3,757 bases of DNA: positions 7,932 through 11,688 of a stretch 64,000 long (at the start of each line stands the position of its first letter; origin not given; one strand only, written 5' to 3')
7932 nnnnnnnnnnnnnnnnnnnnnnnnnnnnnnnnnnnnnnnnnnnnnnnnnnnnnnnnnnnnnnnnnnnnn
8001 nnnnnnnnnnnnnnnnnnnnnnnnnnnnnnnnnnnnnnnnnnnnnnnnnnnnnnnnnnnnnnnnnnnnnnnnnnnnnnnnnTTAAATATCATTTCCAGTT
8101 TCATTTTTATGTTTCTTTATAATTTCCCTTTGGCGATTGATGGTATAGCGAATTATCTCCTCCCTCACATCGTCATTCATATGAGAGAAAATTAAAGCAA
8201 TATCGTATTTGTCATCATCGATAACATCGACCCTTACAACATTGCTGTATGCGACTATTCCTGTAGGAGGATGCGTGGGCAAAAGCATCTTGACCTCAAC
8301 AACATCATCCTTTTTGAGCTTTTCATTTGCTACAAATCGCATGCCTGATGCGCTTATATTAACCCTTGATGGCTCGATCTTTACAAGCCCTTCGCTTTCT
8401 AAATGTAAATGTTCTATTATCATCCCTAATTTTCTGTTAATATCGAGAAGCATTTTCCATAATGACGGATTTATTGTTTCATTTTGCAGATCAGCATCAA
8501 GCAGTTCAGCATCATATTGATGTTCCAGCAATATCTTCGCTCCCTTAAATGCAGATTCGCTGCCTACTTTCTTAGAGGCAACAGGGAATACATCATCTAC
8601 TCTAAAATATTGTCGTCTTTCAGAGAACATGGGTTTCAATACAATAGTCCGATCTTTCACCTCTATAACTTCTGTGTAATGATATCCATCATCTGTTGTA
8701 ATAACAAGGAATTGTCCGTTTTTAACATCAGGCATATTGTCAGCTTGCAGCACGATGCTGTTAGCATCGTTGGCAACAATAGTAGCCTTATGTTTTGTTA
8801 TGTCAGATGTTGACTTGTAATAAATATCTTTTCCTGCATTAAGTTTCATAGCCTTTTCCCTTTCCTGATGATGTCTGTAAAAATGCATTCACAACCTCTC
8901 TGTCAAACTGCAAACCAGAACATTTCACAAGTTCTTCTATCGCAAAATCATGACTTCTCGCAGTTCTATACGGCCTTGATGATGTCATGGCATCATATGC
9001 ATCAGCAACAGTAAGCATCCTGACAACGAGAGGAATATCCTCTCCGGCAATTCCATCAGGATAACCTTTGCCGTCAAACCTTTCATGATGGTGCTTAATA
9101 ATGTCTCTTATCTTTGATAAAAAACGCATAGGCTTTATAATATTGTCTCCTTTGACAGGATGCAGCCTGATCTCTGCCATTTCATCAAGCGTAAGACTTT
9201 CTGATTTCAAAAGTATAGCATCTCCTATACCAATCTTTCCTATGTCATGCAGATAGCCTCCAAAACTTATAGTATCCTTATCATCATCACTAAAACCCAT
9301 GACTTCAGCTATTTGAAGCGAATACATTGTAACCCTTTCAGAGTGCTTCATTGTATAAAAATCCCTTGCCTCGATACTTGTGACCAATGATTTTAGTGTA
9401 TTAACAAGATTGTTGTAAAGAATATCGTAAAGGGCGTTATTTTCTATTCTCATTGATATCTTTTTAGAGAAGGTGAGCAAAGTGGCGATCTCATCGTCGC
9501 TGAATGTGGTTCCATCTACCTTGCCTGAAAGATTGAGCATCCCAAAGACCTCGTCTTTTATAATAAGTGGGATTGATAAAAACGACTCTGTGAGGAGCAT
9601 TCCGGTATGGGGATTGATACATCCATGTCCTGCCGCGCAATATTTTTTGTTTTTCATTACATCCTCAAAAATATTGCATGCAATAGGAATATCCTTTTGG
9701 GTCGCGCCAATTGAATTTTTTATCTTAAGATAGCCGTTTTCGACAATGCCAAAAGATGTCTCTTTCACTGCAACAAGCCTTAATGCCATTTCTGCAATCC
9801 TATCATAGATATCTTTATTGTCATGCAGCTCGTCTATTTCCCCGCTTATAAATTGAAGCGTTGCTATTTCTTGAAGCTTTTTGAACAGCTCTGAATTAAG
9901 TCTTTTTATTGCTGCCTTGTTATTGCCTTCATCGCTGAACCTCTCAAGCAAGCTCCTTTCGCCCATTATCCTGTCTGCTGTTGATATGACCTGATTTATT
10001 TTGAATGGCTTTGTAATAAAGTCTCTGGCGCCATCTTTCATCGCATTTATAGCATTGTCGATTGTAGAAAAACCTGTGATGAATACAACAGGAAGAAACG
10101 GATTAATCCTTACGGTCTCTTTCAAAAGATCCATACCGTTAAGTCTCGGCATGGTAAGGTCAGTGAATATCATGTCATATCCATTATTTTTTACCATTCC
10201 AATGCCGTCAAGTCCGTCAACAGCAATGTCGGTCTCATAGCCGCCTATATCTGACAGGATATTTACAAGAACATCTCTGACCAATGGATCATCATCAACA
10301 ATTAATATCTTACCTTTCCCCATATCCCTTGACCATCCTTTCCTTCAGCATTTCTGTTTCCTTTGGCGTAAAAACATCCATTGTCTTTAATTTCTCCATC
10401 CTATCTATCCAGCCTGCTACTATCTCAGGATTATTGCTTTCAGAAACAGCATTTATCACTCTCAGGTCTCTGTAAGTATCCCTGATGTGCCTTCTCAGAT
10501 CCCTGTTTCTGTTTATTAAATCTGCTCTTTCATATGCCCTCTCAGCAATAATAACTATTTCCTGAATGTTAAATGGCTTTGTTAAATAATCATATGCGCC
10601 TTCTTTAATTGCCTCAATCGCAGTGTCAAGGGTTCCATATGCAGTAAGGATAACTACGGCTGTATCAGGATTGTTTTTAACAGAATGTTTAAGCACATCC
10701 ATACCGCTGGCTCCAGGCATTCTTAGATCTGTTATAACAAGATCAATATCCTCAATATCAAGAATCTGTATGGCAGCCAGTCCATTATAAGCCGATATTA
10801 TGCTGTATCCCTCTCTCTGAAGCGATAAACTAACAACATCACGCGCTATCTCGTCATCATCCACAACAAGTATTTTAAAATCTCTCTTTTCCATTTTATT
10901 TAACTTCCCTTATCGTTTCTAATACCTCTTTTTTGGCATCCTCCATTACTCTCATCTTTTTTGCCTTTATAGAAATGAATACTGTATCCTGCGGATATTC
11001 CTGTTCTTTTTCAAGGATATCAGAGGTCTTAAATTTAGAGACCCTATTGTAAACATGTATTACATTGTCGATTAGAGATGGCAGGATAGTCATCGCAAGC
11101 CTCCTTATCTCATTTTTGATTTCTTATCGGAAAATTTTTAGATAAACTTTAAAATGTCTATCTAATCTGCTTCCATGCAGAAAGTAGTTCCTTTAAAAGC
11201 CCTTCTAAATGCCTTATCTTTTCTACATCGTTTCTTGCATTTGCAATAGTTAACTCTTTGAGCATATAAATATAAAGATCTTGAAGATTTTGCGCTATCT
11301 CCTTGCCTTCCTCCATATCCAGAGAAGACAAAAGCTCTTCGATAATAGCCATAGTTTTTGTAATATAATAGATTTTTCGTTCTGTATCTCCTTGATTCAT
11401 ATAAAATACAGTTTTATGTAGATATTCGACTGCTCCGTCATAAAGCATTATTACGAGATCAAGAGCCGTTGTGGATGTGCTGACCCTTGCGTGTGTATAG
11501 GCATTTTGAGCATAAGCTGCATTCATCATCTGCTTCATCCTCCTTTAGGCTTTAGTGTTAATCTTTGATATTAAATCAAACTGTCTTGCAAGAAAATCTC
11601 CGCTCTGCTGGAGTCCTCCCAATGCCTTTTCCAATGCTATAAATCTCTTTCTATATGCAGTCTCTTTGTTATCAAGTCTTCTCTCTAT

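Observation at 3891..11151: Single sigma-28 operon links a two-component system, an HD-GYP phosphodiesterase and a YcgR-like PilZ protein to two separate stator sets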

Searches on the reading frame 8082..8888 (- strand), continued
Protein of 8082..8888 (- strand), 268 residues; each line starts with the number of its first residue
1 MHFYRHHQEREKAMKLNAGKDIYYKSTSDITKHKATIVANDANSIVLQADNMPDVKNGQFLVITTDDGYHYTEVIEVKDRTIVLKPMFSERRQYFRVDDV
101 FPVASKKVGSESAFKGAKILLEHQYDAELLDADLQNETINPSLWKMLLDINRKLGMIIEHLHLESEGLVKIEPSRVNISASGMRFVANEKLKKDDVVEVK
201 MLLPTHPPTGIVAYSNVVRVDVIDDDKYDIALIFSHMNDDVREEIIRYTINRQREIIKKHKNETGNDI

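Call 61: find_encoding_contigs(protein=P0231, flank=6000, max_places=2)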
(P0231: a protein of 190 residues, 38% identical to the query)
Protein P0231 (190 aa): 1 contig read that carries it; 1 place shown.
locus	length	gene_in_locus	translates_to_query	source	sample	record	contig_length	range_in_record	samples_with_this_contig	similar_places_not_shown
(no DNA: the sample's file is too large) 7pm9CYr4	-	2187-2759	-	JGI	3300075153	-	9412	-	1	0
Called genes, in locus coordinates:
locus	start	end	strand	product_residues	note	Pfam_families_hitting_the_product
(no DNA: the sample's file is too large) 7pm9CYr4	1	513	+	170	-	?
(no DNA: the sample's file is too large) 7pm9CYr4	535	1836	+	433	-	PF00501:AMP-binding, PF14535:AMP-binding_C_2 (weak)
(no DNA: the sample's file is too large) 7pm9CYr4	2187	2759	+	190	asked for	PF07238:PilZ (faint)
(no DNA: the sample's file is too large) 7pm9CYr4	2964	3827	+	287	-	PF20560:MotA_N, PF01618:MotA_ExbB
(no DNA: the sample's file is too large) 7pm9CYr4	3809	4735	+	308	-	PF13677:MotB_plug, PF00691:OmpA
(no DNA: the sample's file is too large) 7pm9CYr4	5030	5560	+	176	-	PF02482:Ribosomal_S30AE, PF00313:CSD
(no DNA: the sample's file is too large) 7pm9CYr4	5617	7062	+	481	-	PF12912:N_NLPC_P60, PF12913:SH3_6, PF12914:SH3_7 (weak), PF00877:NLPC_P60 (weak)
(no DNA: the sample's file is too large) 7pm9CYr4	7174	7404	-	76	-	-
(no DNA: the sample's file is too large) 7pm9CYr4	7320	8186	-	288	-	PF13173:AAA_14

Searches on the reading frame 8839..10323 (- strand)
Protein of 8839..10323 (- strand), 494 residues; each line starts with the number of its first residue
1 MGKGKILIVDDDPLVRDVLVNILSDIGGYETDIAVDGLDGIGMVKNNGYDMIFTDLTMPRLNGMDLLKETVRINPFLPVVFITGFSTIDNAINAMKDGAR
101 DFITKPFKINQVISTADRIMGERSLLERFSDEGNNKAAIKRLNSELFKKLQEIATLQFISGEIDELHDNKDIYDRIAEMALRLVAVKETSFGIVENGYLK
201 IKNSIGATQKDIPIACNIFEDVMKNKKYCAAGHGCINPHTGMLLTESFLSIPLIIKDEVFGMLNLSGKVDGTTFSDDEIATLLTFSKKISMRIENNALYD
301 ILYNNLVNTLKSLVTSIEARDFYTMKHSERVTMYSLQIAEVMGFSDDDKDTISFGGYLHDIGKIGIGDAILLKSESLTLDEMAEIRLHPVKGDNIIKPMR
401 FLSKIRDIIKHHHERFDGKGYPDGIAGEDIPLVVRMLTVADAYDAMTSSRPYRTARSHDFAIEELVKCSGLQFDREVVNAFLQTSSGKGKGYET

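Call 3: search_protein_families(library=pfam, proteins=[window:8839-10323:-], max_evalue=0.01)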
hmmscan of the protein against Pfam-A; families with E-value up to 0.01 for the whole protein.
window:8839-10323:- (494 aa): 6 families
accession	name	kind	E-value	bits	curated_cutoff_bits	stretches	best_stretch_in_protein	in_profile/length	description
PF13487.12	HD_5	-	2.1e-35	122.4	27.2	1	315-477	5-170/170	HD domain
PF00072.30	Response_reg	-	1e-26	93.7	30.2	1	6-114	1-108/111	Response regulator receiver domain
PF01966.28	HD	-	1.8e-20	73.8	22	1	325-446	2-116/116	HD domain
PF01590.32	GAF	-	1.8e-05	25.7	22.4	1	171-293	4-133/133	GAF domain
PF13492.12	GAF_3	-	3.4e-05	24.7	27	1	170-295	3-129/129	GAF domain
PF13185.12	GAF_2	-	0.00033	21.3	28.6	1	239-291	91-133/136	GAF domain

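Call 33: search_protein_families(library=ncbifam, proteins=[window:8839-10323:-], max_evalue=0.001)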
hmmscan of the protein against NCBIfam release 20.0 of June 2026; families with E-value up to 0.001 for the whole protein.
window:8839-10323:- (494 aa): 95 families (the best 25 are shown)
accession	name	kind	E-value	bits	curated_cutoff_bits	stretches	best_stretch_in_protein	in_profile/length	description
NF053512.1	nitric_RR_NosR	exception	9.3e-56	189.6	400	2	299-486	167-355/422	response regulator c-di-GMP phosphodiesterase, NosR family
NF051870.1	NAssimRespRegNtrX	equivalog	1.8e-22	79.9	600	1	5-130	3-128/452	nitrogen assimilation response regulator NtrX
TIGR01818.1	ntrC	equivalog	1e-21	77.3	558.6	1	6-124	1-118/463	nitrogen regulation protein NR(I)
NF006900.1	PRK09390.1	equivalog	5.1e-21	75.1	255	1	3-143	4-141/203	response regulator FixJ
NF008469.0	PRK11361.1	equivalog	2e-19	69.6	714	1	5-124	6-124/461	acetoacetate metabolism transcriptional regulator AtoC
NF051850.1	RespRegRprY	equivalog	4e-19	69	370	1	3-120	4-120/234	response regulator transcription factor RprY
NF008176.1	PRK10923.1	equivalog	8.5e-19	67.5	620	1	1-121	1-120/469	nitrogen regulation protein NR(I)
NF047793.1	ResRegPgtA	equivalog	1.1e-18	67.3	650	1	5-124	7-125/414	two-component system response regulator PgtA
NF046022.1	RespRegCpdRBruc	equivalog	3.4e-18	65.8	180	1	5-120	3-117/120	cell cycle two-component system response regulator CpdR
NF007689.0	PRK10365.1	equivalog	1.3e-17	63.7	760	1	5-120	7-121/441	sigma-54-dependent response regulator transcription factor ZraR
NF045944.1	ResRegRpaBCyano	equivalog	6.8e-17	61.6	330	1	7-122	1-114/229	response regulator transcription factor RpaB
NF045505.1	RR_RssB_Pseudo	equivalog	1.8e-16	60.2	700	1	5-116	7-117/394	two-component system response regulator RssB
NF041733.1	resp_reg_CseB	equivalog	4e-16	59.1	350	1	5-141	2-130/228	two-component system response regulator CseB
TIGR01387.1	cztR_silR_copR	subfamily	4.1e-16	59.3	279.2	1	6-117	1-111/218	heavy metal response regulator transcription factor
NF045717.1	DVU0259_DivK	exception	8.8e-16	58.1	160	1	5-117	4-113/117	DVU0259 family response regulator domain-containing protein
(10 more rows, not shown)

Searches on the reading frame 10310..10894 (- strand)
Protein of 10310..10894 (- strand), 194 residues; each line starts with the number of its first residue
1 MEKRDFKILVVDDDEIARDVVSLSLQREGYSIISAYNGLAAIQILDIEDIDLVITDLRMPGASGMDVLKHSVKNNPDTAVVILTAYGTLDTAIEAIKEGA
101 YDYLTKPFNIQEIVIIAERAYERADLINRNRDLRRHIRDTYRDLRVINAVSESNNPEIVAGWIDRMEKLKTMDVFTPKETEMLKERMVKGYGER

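Call 3: search_protein_families(library=pfam, proteins=[window:10310-10894:-], max_evalue=0.01)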
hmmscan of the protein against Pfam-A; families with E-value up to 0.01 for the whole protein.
window:10310-10894:- (194 aa): 1 family
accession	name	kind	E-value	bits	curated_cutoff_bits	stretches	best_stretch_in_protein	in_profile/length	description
PF00072.30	Response_reg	-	1.6e-29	102.8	30.2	1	8-114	1-107/111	Response regulator receiver domain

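Call 33: search_protein_families(library=ncbifam, proteins=[window:10310-10894:-], max_evalue=0.001)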
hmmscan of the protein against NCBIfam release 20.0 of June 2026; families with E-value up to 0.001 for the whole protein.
window:10310-10894:- (194 aa): 100 families (the best 25 are shown)
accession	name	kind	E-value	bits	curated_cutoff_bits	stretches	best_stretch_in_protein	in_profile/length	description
NF008469.0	PRK11361.1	equivalog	5.8e-32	111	714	1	7-148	6-147/461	acetoacetate metabolism transcriptional regulator AtoC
TIGR01818.1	ntrC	equivalog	2.8e-30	105.6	558.6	1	8-125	1-118/463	nitrogen regulation protein NR(I)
NF053512.1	nitric_RR_NosR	exception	8.9e-28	97.4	400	1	8-150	1-144/422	response regulator c-di-GMP phosphodiesterase, NosR family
NF051870.1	NAssimRespRegNtrX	equivalog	1.1e-26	93.8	600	1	7-138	3-136/452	nitrogen assimilation response regulator NtrX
NF045505.1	RR_RssB_Pseudo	equivalog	7.4e-26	91.1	700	1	1-146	1-147/394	two-component system response regulator RssB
NF008176.1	PRK10923.1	equivalog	1.8e-23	82.9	620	1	7-124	5-122/469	nitrogen regulation protein NR(I)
NF047793.1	ResRegPgtA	equivalog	4.5e-23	81.8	650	1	2-135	2-136/414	two-component system response regulator PgtA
NF006900.1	PRK09390.1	equivalog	6.5e-23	81.3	255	1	5-141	4-140/203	response regulator FixJ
NF011695.0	PRK15115.1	equivalog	1.9e-22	79.6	763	1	2-123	3-124/445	two-component system response regulator GlrR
NF012227.0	AdeR_RR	equivalog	2.1e-21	76.5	340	1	2-131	8-136/239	efflux system response regulator transcription factor AdeR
NF007689.0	PRK10365.1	equivalog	1e-20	74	760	1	1-124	1-124/441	sigma-54-dependent response regulator transcription factor ZraR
NF040689.1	MtrAB_MtrA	equivalog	2.8e-20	72.6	300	1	8-116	1-108/219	MtrAB system response regulator MtrA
NF007928.2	PRK10643.1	equivalog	3.6e-20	72.5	330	1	7-115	2-110/216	two-component system response regulator PmrA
NF007005.1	PRK09468.1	equivalog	7.4e-20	71.4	331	1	5-115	3-113/237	osmolarity response regulator transcription factor OmpR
NF033791.1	ActR_PrrA_rreg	equivalog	8.1e-20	71.5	250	1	7-115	3-111/173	ActR/PrrA/RegA family redox response regulator transcription factor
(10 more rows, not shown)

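Call 44: find_homologous_proteins(query=window:10310-10894:-, max_evalue=1e-20)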
Query window:10310-10894:- (194 aa): 730 proteins with E <= 1e-20 among 1895 candidates; the best 120 are listed.
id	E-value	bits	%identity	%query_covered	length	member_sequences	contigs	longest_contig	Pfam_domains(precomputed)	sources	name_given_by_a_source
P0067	4.8e-119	412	100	100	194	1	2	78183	PF00072.31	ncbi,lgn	-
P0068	3.8e-114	396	96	100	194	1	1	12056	PF00072.31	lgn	-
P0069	1.1e-108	379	90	100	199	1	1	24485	PF00072.31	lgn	-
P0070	8.7e-108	376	89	100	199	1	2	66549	PF00072.31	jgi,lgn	jgi:DNA-binding NtrC family response regulator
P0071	1.1e-105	369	89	100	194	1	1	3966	PF00072.31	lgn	-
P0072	2.6e-80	286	67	99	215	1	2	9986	PF00072.31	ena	-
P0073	7.6e-80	285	67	99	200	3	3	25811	PF00072.31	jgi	-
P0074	5.0e-79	282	65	99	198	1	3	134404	PF00072.31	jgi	jgi:DNA-binding NtrC family response regulator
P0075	1.1e-78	281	65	98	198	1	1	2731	PF00072.31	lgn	-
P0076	2.6e-78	280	65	99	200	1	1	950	PF00072.31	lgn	-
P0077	1.1e-77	278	66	99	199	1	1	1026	PF00072.31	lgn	-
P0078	5.9e-77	275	65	99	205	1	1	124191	PF00072.31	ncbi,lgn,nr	ncbi:MAG: response regulator [Desulfobacterales bacterium]|nr:response regulator [Desulfobacterales 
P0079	1.7e-76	274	66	99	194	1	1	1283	PF00072.31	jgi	jgi:DNA-binding NtrC family response regulator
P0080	1.7e-76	274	63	99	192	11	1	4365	PF00072.31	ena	-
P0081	2.5e-76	273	65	99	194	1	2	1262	PF00072.31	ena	-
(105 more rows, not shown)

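Call 46: find_encoding_contigs(protein=P0067, flank=1000, max_places=3)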
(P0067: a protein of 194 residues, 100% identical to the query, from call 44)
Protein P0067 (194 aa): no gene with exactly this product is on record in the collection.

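Call 54: predict_structure(alignment_id=A2)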
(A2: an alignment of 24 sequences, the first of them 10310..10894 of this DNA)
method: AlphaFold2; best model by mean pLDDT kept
length: 194 residues; sequences in the alignment: 24
mean_pLDDT: 82.9   pTM: 0.69
mean pLDDT of the five models: 82.9, 81.8, 80.9, 80.4, 78.5
residues with pLDDT >= 90: 85; 70-90: 74; 50-70: 29; < 50: 6
segments of 3 or more residues with pLDDT < 50: 191-194
pLDDT, mean of each block of 10 residues (from residue 1): 95 93 96 96 95 94 94 89 80 81 86 93 86 70 60 62 76 77 69 41
secondary structure, 60 per line:
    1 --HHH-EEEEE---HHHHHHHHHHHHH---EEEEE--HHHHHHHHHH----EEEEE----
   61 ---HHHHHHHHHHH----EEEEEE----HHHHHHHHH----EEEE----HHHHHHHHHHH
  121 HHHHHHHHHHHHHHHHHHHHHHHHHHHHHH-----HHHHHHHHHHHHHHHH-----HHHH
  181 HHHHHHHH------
elements in order: E7-11 H15-27 E31-35 H38-47 E52-56 H64-74 E79-84 H89-97 E102-105 H110-150 H156-171 H177-188

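Call 58: fold_search(model_id=the predicted structure, library=pdb)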
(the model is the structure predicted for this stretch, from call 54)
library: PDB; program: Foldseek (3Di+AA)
matches with E <= 10: 1698; with E <= 0.001: 619
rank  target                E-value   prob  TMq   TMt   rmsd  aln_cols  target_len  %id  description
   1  4l4u                  2.8e-11  1.00  0.64  0.33   5.9       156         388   31  Crystal structure of construct containing A. aeolicus NtrC1 receiver, central and DNA binding domains (released 2013-08-28)
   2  3jte                  1.1e-10  1.00  0.59  0.89   1.6       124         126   40  Crystal structure of response regulator receiver domain Protein from clostridium thermocellum (released 2009-09-22)
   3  3rqi                  1.1e-10  1.00  0.53  0.61  16.2       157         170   27  Crystal structure of a response regulator protein from Burkholderia pseudomallei with a phosphorylated aspartic acid, ca (released 2011-05-11)
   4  3f7a_A                1.5e-10  1.00  0.71  0.38   2.2       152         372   32  Structure of Orthorhombic crystal form of Pseudomonas aeruginosa RssB (released 2009-11-24)
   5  1ny5_B                2.0e-10  1.00  0.64  0.33   5.5       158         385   32  Crystal structure of sigm54 activator (AAA+ ATPase) in the inactive state (released 2003-11-11)
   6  2a9o                  3.2e-10  1.00  0.55  0.89   1.4       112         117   30  Crystal structures of an activated YycF homologue, the essential response regulator from S.pneumoniae in complex with Be (released 2006-09-26)
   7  3f7a_B                3.2e-10  1.00  0.68  0.36   2.1       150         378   32  Structure of Orthorhombic crystal form of Pseudomonas aeruginosa RssB (released 2009-11-24)
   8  1zy2_A                3.8e-10  1.00  0.62  0.85   1.8       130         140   36  Crystal structure of the phosphorylated receiver domain of the transcription regulator NtrC1 from Aquifex aeolicus (released 2005-08-16)
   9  8fk2_A                4.3e-10  1.00  0.59  0.93   1.3       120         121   32  The N-terminal VicR from Streptococcus mutans (released 2023-10-25)
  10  7w9h_A                4.9e-10  1.00  0.57  0.90   1.2       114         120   36  Crystal structure of the receiver domain of the transcription regulator FleR from Pseudomonas aeruginosa (released 2022-12-14)
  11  1ny5_A                6.2e-10  1.00  0.63  0.33   7.7       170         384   30  Crystal structure of sigm54 activator (AAA+ ATPase) in the inactive state (released 2003-11-11)
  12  5xt2_A                6.2e-10  1.00  0.58  0.56  10.4       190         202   24  Crystal structures of full-length FixJ from B. japonicum crystallized in space group P212121 (released 2018-05-23)
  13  6ont                  6.6e-10  1.00  0.58  0.91   1.4       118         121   34  Structure of the Francisella response regulator 1452 receiver domain (released 2020-03-25)
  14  1srr_A                7.0e-10  1.00  0.56  0.89   1.4       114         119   38  CRYSTAL STRUCTURE OF A PHOSPHATASE RESISTANT MUTANT OF SPORULATION RESPONSE REGULATOR SPO0F FROM BACILLUS SUBTILIS (released 1997-04-21)
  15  8p6f_B                7.0e-10  1.00  0.59  0.24  10.6       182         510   23  Crystal structure of PorX-Fj (released 2024-04-03)
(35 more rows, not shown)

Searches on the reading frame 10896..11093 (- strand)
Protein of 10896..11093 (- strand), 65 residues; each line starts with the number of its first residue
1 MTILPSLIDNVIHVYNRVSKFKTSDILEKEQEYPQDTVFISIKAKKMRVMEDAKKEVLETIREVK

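Call 3: search_protein_families(library=pfam, proteins=[window:10896-11093:-], max_evalue=0.01)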
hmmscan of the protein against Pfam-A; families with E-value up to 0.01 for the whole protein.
window:10896-11093:- (65 aa): 0 families

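Call 33: search_protein_families(library=ncbifam, proteins=[window:10896-11093:-], max_evalue=0.001)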
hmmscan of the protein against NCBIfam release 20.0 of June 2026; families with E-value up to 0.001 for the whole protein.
window:10896-11093:- (65 aa): 0 families

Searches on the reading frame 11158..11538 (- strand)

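Call 9: search_protein_families(library=pfam, proteins=[window:11158-11538:-], max_evalue=0.001)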
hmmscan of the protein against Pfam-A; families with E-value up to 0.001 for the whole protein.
window:11158-11538:- (126 aa): 1 family
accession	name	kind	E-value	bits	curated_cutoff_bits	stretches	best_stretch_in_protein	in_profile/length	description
PF02561.19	FliS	-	9.5e-33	113.3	26.7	1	12-125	2-114/115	Flagellar protein FliS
